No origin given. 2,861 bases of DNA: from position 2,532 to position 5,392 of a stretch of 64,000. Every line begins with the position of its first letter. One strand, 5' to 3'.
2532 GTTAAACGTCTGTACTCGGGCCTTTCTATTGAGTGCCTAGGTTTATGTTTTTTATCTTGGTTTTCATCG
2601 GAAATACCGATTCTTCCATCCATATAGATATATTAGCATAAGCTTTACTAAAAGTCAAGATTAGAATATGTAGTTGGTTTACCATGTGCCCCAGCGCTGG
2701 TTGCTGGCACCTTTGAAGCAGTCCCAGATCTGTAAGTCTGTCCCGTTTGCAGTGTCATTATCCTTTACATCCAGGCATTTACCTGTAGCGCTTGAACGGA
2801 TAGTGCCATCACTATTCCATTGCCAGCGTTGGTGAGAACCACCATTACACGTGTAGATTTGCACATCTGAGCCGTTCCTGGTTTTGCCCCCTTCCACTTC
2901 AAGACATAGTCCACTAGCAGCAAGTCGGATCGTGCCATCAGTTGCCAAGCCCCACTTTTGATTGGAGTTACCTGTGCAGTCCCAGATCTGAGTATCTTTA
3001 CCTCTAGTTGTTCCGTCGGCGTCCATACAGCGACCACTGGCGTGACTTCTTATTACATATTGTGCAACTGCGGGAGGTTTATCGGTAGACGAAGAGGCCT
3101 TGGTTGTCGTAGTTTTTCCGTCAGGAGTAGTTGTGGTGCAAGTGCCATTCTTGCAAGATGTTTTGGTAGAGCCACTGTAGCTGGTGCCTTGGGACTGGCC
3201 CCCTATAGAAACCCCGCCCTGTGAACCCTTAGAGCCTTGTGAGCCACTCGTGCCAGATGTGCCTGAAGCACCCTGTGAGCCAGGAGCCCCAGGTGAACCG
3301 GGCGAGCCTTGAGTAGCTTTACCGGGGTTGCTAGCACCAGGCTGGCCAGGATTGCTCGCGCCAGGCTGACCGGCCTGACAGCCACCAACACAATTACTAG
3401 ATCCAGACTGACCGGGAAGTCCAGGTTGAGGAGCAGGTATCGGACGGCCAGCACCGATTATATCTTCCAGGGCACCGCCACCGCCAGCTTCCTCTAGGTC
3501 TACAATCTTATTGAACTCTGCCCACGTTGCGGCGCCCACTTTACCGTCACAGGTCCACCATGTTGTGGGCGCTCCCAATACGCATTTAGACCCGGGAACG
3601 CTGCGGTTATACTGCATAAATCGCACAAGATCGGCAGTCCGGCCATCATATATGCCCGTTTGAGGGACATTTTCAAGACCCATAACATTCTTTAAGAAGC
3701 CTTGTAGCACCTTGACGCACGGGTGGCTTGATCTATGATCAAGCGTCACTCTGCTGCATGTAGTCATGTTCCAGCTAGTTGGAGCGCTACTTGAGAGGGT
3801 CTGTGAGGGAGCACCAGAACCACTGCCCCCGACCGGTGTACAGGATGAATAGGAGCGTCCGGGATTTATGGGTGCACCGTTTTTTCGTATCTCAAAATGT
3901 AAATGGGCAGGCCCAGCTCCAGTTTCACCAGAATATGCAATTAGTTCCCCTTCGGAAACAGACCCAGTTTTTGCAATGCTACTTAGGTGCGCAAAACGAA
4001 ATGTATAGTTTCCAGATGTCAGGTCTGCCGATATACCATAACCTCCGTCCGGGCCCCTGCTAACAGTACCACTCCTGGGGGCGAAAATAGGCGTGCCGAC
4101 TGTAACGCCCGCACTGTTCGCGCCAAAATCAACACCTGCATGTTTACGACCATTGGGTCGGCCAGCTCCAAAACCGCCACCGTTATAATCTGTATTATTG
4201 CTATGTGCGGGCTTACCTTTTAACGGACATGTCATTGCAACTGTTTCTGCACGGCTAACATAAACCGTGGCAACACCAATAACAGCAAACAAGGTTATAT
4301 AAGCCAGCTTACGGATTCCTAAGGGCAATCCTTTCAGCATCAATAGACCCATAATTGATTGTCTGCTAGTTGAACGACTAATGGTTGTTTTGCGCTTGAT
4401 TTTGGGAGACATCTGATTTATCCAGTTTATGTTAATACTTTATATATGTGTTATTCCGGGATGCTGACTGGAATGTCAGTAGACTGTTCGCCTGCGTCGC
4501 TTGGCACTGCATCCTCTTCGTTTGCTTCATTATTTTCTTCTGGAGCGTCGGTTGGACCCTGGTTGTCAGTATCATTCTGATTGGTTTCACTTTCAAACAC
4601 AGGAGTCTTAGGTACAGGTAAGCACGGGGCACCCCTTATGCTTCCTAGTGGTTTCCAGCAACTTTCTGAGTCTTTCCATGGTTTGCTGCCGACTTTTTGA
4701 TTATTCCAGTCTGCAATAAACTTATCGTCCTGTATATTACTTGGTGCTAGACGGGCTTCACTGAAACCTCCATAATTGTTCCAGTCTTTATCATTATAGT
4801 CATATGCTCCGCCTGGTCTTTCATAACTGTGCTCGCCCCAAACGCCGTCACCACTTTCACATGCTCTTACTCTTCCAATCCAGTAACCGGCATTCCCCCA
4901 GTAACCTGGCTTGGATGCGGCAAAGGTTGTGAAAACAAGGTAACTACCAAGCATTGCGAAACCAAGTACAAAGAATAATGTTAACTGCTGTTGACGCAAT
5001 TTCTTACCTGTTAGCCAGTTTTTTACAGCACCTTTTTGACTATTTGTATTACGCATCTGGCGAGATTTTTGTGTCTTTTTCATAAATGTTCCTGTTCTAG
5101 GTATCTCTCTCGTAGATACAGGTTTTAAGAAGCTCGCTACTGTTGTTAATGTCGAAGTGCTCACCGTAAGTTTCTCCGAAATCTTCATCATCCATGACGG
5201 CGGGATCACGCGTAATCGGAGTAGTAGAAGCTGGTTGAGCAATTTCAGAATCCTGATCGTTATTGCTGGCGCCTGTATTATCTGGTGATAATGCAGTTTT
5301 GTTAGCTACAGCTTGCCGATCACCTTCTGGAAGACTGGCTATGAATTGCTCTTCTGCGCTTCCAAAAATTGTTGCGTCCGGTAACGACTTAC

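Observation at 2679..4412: M23 peptidase - collagen-like spacer - ricin-B lectin fusion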

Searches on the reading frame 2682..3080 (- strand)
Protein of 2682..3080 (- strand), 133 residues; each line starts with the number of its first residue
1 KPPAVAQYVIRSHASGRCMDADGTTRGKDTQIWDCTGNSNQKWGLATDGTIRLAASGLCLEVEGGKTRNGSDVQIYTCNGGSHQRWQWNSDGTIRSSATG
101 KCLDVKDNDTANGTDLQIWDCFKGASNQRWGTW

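Call 63: predict_structure(alignment_id=A2)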
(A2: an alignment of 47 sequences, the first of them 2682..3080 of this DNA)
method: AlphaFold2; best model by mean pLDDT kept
length: 133 residues; sequences in the alignment: 47
mean_pLDDT: 95.8   pTM: 0.89
mean pLDDT of the five models: 95.8, 95.7, 95.6, 95.3, 95.1
residues with pLDDT >= 90: 127; 70-90: 2; 50-70: 3; < 50: 1
segments of 3 or more residues with pLDDT < 50: none
pLDDT, mean of each block of 10 residues (from residue 1): 76 98 98 97 96 97 98 97 97 97 98 99 97 94
secondary structure, 60 per line:
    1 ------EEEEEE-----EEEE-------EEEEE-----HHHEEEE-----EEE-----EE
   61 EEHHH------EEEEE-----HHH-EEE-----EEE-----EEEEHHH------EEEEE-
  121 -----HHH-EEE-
elements in order: E7-12 E18-21 E29-33 E42-45 E51-53 E59-62 E72-76 E86-88 E94-96 E102-105 E115-119 E130-132

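Call 65: fold_search(model_id=the predicted structure, library=pdb)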
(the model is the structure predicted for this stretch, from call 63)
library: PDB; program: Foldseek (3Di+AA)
matches with E <= 10: 886; with E <= 0.001: 268
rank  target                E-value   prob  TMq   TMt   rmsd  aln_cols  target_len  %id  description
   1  5gqe_A                4.1e-13  1.00  0.89  0.28   3.1       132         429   40  Crystal structure of michaelis complex of xylanase mutant (T82A, N127S, and E128H) from Streptomyces olivaceoviridis E (released 2017-08-09)
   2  3a21_B                2.7e-12  1.00  0.89  0.20   1.3       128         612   38  Crystal Structure of Streptomyces avermitilis beta-L-Arabinopyranosidase (released 2009-07-14)
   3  1isv_A                3.4e-12  1.00  0.90  0.28   3.7       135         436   41  Crystal structure of xylanase from Streptomyces olivaceoviridis E-86 complexed with xylose (released 2002-02-20)
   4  1knl                  3.6e-12  1.00  0.86  0.90   1.7       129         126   43  Streptomyces lividans Xylan Binding Domain cbm13 (released 2002-06-19)
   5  2d1z_A                4.7e-12  1.00  0.86  0.27   1.3       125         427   42  Crystal structure of catalytic-site mutant xylanase from Streptomyces olivaceoviridis E-86 (released 2006-10-10)
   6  1knm_A                4.7e-12  1.00  0.87  0.90   1.8       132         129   43  Streptomyces lividans Xylan Binding Domain cbm13 in Complex with Lactose (released 2002-06-19)
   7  3a21_A                8.5e-12  1.00  0.89  0.20   1.3       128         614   38  Crystal Structure of Streptomyces avermitilis beta-L-Arabinopyranosidase (released 2009-07-14)
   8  5gqd_A                8.5e-12  1.00  0.86  0.27   1.3       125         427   42  Crystal structure of covalent glycosyl-enzyme intermediate of xylanase mutant (T82A, N127S, and E128H) from Streptomyc (released 2017-08-09)
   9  1xyf_A                3.9e-11  1.00  0.86  0.27   1.3       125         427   43  ENDO-1,4-BETA-XYLANASE FROM STREPTOMYCES OLIVACEOVIRIDIS (released 2000-05-10)
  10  3pg0                  6.2e-10  1.00  0.89  0.84   1.7       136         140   29  Crystal structure of designed 3-fold symmetric protein, ThreeFoil (released 2011-12-21)
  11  3vsf_C                7.7e-10  1.00  0.92  0.26   1.8       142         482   30  Crystal structure of 1,3Gal43A, an exo-beta-1,3-Galactanase from Clostridium thermocellum (released 2012-12-05)
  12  3vsf_A                2.4e-09  1.00  0.91  0.27   2.1       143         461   29  Crystal structure of 1,3Gal43A, an exo-beta-1,3-Galactanase from Clostridium thermocellum (released 2012-12-05)
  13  3a07_B                2.7e-09  1.00  0.76  0.85   2.5       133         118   28  Crystal Structure of Actinohivin; Potent anti-HIV Protein (released 2009-08-25)
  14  8r8a_A                3.7e-09  1.00  0.83  0.87   1.8       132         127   28  Structure of the N-terminal domain of CMA in complex with N-acetyllactosamine (released 2023-12-27)
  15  3a07_A                3.9e-09  1.00  0.78  0.89   2.3       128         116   28  Crystal Structure of Actinohivin; Potent anti-HIV Protein (released 2009-08-25)
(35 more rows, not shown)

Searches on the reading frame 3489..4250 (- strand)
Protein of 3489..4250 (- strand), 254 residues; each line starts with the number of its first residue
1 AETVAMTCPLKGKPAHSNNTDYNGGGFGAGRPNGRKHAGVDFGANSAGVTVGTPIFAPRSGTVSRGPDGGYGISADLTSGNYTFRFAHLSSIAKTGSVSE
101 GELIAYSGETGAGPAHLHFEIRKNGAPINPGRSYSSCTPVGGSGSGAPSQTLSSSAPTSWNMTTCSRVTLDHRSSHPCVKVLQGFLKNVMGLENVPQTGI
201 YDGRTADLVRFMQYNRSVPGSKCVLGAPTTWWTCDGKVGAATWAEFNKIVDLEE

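Call 75: search_dna_similar(query=window:3489-4250:-, collection=phages, mode=protein, max_evalue=0.001, max_rows=15)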
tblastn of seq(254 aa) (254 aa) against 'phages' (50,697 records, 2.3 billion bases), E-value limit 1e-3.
Records with a match: 343; places in all: 345; records where one place covers at least 80% of the query: 0.
Best place of each record, by identity: <60% 343.
By first word of the organism name: Mycobacterium 114; Streptomyces 89; Staphylococcus 63; Arthrobacter 34; Bacteriophage 19; Thermus 4; Clostridium 4; Brevibacillus 3; Stenotrophomonas 2; Acinetobacter 2; and 7 more.
By host as written in the record: Mycobacterium smegmatis mc2 155 67; Streptomyces griseus ATCC 10137 42; - 27; Mycobacterium smegmatis mc#155 24; Streptomyces lividans JI 1326 20; Arthrobacter globiformis B-2979 19; Staphylococcus aureus 17; Mycobacterium tuberculosis; Mycobacterium smegmatis 9; and 66 more.
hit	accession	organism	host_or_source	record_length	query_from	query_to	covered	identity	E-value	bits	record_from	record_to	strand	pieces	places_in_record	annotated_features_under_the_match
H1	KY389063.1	Staphylococcus phage phi575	Staphylococcus sciuri P575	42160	36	200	65%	32.8%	2e-10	66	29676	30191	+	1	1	tail tape measure protein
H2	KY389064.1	Staphylococcus phage phi879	Staphylococcus sciuri P879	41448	36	200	65%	31.9%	2e-11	69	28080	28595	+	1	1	tail tape-measure protein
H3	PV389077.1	Mammaliicoccus phage phi31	Mammaliicoccus sciuri Dog031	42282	36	200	65%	31.9%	2e-11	69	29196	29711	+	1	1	tail length tape measure protein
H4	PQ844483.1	Arthrobacter phage QuinnAvery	Arthrobacter globiformis B-2979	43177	37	146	43%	46.8%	1e-7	58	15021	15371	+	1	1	20: tape measure protein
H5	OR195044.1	Arthrobacter phage Gusanita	Arthrobacter globiformis B-2979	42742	37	146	43%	45.2%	3e-6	54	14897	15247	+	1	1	18: tape measure protein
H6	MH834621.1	Arthrobacter phage Nandita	Arthrobacter globiformis NRRL B-2979 SEA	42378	37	146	43%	45.2%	3e-6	54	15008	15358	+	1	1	20: tape measure protein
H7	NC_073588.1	Arthrobacter phage Nandita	Arthrobacter globiformis NRRL B-2979 SEA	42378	37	146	43%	45.2%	3e-6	54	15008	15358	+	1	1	20: tape measure protein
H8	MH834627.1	Arthrobacter phage Ryan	Arthrobacter globiformis NRRL B-2979 SEA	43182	37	146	43%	45.2%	3e-6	54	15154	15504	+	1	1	20: tape measure protein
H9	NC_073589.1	Arthrobacter phage Ryan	Arthrobacter globiformis NRRL B-2979 SEA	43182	37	146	43%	45.2%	3e-6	54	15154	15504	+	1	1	20: tape measure protein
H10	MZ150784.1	Arthrobacter phage Zaheer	Arthrobacter globiformis NRRL B-2979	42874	37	146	43%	45.2%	3e-6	54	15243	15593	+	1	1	20: tape measure protein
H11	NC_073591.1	Arthrobacter phage Zaheer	Arthrobacter globiformis NRRL B-2979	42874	37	146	43%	45.2%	3e-6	54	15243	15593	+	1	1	20: tape measure protein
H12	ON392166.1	Arthrobacter phage Cole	Arthrobacter globiformis NRRL B-2979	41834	37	146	43%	45.2%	3e-6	54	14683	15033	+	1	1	18: tape measure protein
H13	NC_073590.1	Arthrobacter phage Cole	Arthrobacter globiformis NRRL B-2979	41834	37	146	43%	45.2%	3e-6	54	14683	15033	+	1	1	18: tape measure protein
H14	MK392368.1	Arthrobacter phage Elesar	Arthrobacter globiformis B-2979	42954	37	146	43%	42.1%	5e-4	47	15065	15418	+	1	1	19: tape measure protein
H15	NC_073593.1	Arthrobacter phage Elesar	Arthrobacter globiformis B-2979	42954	37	146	43%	42.1%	5e-4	47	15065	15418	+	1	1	19: tape measure protein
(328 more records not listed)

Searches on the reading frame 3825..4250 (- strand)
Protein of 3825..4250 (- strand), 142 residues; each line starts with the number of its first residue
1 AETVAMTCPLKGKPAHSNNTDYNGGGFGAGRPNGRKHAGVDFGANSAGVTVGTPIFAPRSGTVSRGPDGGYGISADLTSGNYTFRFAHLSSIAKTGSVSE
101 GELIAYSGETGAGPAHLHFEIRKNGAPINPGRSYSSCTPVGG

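Call 18: search_solved_structures(query=window:3825-4250:-, max_evalue=0.001, show_alignments=5)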
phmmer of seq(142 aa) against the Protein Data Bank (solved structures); distinct sequences matched with E-value up to 0.001: 16.
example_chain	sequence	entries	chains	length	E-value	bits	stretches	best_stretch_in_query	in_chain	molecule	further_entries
5j1l_A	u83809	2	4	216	2.3e-11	47.6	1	48-131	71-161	ToxR-activated gene (TagE)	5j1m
3slu_A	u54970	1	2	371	2.5e-11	47.4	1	35-131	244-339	M23 peptidase domain protein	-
6muk_A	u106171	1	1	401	2.9e-11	47.3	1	35-131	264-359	Peptidase M23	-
5kqb_A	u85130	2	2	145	5.8e-08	36.5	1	32-126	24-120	Peptidase M23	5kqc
6jmx_A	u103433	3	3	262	3.2e-07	34.1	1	26-130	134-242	Peptidase M23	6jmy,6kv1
9gy1_A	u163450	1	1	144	4.7e-07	33.6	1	28-126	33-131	Peptidase, M23 family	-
6ue4_A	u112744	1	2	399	1.1e-06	32.4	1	39-132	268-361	ShyA endopeptidase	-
6u2a_A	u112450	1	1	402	1.1e-06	32.4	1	39-132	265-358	ShyA endopeptidase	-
4rny_A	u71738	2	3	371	2e-06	31.5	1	32-130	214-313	Conserved hypothetical secreted protein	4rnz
6jn1_A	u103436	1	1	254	2.1e-06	31.5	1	26-130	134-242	Peptidase M23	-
6jmz_A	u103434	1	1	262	2.1e-06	31.5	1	26-130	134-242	Peptidase M23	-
6jn0_A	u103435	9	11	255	2.1e-06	31.5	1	26-130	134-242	Peptidase M23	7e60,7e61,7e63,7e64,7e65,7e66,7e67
6jn7_A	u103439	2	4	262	2.2e-06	31.4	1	26-130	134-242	Peptidase M23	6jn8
5kvp_A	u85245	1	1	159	0.00012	25.8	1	34-122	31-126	Zoocin A endopeptidase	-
2b44_A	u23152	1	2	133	0.00016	25.4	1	32-125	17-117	Glycyl-glycine endopeptidase lytM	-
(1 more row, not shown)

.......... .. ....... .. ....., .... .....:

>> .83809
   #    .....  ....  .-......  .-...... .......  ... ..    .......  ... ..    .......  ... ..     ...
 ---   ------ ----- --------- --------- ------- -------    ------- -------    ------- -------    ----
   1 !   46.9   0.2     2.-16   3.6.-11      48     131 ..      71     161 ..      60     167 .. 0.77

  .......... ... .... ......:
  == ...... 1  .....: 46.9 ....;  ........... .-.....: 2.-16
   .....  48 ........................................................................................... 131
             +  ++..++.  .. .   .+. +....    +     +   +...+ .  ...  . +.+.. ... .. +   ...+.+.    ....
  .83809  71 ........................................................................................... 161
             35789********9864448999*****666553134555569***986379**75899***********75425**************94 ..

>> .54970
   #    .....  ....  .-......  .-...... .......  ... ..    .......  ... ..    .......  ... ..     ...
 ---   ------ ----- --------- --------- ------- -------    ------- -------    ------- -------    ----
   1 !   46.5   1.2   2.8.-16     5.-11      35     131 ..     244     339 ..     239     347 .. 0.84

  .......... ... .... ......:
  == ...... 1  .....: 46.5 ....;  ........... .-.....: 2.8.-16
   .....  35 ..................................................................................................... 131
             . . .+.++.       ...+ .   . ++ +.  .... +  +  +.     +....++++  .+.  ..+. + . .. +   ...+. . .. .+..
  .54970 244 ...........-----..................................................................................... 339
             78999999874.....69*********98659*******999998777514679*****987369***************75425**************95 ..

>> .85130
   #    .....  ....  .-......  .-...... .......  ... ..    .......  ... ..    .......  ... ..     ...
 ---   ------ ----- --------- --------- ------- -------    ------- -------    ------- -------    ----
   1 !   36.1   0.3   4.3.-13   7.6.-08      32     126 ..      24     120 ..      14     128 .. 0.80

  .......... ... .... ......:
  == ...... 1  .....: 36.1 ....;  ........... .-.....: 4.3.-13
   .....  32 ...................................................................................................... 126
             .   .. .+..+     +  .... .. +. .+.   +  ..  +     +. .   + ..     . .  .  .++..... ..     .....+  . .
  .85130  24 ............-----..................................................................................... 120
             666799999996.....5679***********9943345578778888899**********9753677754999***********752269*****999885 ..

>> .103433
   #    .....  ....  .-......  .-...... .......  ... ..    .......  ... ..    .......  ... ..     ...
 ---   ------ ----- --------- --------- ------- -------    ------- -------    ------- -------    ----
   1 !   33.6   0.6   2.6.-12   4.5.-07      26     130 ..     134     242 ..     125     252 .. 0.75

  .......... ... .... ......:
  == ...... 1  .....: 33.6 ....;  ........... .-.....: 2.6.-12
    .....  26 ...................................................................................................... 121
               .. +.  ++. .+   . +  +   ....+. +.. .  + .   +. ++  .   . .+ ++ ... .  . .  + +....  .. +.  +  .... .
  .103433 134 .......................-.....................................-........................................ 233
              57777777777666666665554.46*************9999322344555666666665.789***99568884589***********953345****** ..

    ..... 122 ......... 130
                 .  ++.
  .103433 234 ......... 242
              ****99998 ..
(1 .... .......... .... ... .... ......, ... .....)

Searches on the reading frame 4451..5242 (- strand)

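Call 3: search_protein_families(library=pfam, proteins=[window:4451-5242:-], max_evalue=0.01)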
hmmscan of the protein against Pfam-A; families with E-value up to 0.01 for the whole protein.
window:4451-5242:- (263 aa): 0 families

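Call 24: search_protein_families(library=ncbifam, proteins=[window:4451-5242:-], max_evalue=0.01)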
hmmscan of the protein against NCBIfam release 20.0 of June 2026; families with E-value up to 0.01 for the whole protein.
window:4451-5242:- (263 aa): 0 families

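Call 38: search_protein_families(library=pfam, proteins=[window:4451-5242:-], max_evalue=1)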
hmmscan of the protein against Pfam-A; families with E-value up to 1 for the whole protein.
window:4451-5242:- (263 aa): 2 families
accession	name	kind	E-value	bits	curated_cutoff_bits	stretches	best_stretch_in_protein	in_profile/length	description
PF09286.16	Pro-kuma_activ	-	0.023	15.4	23.5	1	21-86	15-80/143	Pro-kumamolisin, activation domain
PF11883.13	DUF3403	-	0.2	12.3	28.9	1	208-228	6-26/45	Domain of unknown function (DUF3403)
